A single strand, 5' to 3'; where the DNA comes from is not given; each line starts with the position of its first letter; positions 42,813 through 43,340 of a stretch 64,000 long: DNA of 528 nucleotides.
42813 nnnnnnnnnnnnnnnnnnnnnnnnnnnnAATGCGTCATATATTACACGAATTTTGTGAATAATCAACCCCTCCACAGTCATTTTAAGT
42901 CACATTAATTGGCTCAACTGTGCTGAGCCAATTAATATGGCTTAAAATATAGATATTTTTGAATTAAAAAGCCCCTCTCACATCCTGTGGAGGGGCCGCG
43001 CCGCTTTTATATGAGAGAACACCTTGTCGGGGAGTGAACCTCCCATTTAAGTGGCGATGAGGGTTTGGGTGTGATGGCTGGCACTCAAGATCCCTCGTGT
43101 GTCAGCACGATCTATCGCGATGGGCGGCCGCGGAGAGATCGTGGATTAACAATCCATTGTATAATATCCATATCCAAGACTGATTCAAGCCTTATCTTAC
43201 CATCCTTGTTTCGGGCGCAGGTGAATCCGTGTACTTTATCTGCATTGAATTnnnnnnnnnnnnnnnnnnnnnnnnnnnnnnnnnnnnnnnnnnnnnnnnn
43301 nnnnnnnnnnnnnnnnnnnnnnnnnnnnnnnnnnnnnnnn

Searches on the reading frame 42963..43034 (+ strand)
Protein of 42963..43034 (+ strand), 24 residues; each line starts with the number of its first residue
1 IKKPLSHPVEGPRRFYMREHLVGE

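Call 49: search_protein_families(library=pfam, max_evalue=10, proteins=[window:42963-43034:+])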
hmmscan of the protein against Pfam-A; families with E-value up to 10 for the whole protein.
seq(24 aa): 0 families

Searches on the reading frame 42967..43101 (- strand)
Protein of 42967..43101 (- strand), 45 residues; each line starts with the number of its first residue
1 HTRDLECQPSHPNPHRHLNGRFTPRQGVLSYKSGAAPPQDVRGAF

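Call 49: search_protein_families(library=pfam, max_evalue=10, proteins=[window:42967-43101:-])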
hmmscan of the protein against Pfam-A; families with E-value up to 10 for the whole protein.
seq(45 aa): 0 families

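Call 78: find_homologous_proteins(query=window:42967-43101:-, max_evalue=0.1)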
Query seq(45 aa): no candidate shares three 5-residue words with the query. No homologue found.

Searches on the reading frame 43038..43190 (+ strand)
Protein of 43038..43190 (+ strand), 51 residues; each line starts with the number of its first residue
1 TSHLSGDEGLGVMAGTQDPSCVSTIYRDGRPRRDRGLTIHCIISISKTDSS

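Call 60: search_protein_representatives(protein=window:43038-43190:+)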
Query: 51 residues. Proteins with E-value up to 0.001 (for the whole library): 2; up to 1e-10: 0; up to 1e-30: 0. The best 2 are listed.
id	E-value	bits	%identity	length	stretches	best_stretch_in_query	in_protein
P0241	6.1e-05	38.5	46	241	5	20-49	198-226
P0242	3.7e-04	36.1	40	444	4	10-38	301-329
